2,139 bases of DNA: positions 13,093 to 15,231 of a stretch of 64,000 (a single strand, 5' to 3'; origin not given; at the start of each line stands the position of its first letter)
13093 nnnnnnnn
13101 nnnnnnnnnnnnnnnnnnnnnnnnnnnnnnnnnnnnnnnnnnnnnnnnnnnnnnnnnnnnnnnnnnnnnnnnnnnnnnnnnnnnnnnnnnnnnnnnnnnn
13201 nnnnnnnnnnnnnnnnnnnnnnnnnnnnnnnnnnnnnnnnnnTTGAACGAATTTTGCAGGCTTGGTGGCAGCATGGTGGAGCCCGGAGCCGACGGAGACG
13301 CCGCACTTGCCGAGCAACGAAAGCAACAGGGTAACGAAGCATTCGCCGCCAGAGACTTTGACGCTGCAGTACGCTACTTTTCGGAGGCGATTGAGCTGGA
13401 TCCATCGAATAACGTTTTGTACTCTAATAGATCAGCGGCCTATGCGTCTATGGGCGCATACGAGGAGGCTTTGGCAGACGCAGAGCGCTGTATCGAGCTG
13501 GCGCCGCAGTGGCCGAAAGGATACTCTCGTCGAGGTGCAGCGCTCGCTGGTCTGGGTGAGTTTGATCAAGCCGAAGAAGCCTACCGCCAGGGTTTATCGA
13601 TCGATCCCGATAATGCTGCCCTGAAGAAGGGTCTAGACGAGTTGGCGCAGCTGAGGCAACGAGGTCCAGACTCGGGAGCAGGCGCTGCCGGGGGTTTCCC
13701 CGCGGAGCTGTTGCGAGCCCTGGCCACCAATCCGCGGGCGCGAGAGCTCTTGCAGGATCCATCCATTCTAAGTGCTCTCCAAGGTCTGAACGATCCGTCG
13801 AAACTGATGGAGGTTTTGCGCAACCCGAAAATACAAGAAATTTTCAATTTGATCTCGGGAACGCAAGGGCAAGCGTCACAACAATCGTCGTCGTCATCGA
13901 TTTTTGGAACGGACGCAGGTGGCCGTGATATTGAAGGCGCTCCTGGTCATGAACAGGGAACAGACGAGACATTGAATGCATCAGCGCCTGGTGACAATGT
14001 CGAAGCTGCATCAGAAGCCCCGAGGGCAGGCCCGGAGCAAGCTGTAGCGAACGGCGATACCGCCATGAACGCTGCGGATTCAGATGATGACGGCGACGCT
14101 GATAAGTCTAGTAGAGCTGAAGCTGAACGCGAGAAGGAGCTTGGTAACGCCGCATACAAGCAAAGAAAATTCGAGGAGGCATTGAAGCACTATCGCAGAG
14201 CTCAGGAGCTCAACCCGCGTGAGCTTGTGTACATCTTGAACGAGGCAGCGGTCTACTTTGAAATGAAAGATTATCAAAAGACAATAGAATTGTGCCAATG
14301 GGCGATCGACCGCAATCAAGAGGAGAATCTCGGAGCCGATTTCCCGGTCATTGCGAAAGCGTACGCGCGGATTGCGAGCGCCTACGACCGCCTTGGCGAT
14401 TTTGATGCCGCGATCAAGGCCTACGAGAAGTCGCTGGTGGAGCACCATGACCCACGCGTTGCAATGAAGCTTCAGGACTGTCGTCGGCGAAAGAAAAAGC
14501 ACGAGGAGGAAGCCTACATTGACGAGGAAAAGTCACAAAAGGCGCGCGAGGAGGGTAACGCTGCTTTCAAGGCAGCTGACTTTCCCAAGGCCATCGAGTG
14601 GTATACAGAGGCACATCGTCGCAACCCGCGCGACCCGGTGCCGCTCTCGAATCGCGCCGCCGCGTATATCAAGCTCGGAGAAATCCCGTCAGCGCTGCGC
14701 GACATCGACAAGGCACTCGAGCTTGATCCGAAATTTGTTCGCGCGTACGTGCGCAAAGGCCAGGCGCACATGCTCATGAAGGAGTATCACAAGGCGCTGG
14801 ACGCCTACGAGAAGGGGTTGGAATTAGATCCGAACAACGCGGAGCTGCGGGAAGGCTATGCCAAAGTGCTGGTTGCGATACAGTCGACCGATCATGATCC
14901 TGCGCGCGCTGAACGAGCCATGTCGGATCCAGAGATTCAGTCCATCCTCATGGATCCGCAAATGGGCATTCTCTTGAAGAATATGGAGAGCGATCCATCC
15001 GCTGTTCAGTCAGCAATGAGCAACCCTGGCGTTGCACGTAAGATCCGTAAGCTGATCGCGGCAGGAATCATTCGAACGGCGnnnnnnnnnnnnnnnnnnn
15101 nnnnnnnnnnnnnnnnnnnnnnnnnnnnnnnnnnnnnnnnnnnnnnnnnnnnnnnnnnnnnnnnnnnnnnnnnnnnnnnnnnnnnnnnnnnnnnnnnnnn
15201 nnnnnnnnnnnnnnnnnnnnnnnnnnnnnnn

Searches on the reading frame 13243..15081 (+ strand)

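Call 23: search_protein_families(library=pfam, proteins=[window:13243-15081:+], max_evalue=0.001)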
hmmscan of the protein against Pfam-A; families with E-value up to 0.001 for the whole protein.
window:13243-15081:+ (613 aa): 21 families
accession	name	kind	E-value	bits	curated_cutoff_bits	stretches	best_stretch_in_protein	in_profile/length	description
PF00515.34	TPR_1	-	4.4e-66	216.6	27.8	7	500-532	2-34/34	Tetratricopeptide repeat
PF07719.23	TPR_2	-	1.1e-51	169.1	27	7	500-532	2-34/34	Tetratricopeptide repeat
PF13181.12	TPR_8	-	5.3e-34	113.9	25.7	3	499-532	1-34/34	Tetratricopeptide repeat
PF13414.12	TPR_11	-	3.7e-30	103.8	26.8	2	506-542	1-37/42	TPR repeat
PF13428.12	TPR_14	-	5.2e-28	95.1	23.5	1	500-541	2-43/44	Tetratricopeptide repeat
PF17830.6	STI1-HOP_DP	-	2.2e-24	85.6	29.1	2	552-605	1-54/55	STI1/HOP, DP domain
PF13424.12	TPR_12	-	2.7e-24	85.6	30.1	2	332-398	6-72/77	Tetratricopeptide repeat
PF14559.12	TPR_19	-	1e-22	80.7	25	1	33-78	1-46/68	Tetratricopeptide repeat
PF13432.12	TPR_16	-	1.1e-21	77.3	32.7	2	472-533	4-65/65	Tetratricopeptide repeat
PF13431.12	TPR_17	-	4.2e-21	73.8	24.4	0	489-519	3-33/34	Tetratricopeptide repeat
PF25575.1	TPR_BSK1_C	-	1.5e-20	73.7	42.2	2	25-92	44-112/118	Serine/threonine-protein kinase BSK1-like, TPR repeats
PF13176.12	TPR_7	-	6.5e-16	57.4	27.9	0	373-402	1-30/36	Tetratricopeptide repeat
PF13371.12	TPR_9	-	1.1e-12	48.2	35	2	33-89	5-61/73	Tetratricopeptide repeat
PF13374.12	TPR_10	-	8.7e-12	45.1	27.5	0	60-86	5-31/42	Tetratricopeptide repeat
PF23914.1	TPR_CcmH_CycH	-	3.5e-10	40.4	42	1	492-559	43-109/158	Cytochrome c-type biogenesis protein H TPR domain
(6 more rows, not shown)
